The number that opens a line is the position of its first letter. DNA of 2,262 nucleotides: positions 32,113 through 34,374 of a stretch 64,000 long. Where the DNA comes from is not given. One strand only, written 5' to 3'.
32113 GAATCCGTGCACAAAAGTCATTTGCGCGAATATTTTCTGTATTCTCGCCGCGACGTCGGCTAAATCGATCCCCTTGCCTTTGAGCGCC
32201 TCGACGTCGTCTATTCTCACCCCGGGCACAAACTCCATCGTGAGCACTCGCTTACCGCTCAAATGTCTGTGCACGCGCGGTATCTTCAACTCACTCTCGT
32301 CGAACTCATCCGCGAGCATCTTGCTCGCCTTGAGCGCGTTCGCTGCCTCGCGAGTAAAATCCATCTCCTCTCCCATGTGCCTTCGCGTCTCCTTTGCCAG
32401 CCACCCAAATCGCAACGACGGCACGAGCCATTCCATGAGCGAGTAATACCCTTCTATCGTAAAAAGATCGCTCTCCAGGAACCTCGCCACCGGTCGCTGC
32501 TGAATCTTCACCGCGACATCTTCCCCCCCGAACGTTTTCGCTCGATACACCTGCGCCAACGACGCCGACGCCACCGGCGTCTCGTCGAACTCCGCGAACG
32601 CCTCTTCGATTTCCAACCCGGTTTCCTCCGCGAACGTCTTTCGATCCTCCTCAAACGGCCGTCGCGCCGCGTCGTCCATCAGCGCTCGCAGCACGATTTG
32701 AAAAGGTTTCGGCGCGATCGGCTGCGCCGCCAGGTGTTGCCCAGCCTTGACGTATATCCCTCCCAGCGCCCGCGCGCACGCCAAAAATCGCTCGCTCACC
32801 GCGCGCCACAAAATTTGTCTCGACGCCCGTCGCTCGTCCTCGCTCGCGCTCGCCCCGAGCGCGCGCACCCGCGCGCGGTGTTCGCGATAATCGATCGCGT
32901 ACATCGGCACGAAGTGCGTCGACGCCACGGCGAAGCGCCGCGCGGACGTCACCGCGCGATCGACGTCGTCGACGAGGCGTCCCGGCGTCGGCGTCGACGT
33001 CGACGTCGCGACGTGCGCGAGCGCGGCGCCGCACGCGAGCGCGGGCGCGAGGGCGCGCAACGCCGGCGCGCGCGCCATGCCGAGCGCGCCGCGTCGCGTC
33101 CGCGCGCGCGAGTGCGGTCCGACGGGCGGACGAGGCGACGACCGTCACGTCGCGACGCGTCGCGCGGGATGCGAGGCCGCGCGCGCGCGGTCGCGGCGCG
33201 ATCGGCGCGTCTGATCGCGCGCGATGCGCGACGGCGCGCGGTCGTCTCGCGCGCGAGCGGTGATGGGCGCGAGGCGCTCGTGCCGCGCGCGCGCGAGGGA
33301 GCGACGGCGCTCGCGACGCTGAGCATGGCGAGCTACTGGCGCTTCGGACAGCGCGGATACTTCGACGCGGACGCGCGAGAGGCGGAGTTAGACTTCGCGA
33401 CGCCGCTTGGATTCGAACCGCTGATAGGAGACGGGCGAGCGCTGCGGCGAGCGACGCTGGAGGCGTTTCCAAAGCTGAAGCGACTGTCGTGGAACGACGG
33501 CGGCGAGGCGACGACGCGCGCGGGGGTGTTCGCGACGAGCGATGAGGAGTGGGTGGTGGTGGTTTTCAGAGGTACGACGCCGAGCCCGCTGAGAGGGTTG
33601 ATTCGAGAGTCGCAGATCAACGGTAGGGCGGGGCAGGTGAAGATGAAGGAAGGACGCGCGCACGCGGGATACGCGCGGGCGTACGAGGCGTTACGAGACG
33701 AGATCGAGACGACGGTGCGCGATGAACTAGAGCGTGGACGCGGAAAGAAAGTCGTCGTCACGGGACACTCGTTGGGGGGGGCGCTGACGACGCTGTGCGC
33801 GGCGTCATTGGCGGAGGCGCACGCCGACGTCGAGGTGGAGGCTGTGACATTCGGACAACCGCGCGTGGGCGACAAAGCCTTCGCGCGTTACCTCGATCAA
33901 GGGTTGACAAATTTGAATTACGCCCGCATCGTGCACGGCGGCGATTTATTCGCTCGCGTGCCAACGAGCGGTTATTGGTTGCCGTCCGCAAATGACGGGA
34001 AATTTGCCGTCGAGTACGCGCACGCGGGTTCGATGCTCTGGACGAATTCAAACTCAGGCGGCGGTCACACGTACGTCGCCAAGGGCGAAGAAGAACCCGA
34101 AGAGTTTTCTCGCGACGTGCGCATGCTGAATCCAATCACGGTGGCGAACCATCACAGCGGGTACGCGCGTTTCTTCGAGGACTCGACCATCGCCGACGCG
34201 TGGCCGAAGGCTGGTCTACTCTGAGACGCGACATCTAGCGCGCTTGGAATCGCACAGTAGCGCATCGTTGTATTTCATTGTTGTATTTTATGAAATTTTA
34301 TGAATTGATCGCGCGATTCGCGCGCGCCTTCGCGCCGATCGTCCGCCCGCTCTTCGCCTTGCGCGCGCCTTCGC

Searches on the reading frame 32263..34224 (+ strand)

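Call 38: search_protein_families(library=pfam, proteins=[window:32263-34224:+], max_evalue=0.01)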
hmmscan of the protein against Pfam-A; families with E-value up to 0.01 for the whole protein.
window:32263-34224:+ (653 aa): 2 families
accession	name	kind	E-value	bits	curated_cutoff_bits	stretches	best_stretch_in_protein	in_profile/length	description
PF01764.32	Lipase_3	-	1.5e-27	96.6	22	1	432-568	1-137/140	Lipase (class 3)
PF12146.15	Hydrolase_4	-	0.0031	17.3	27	1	467-514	48-95/239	Serine aminopeptidase, S33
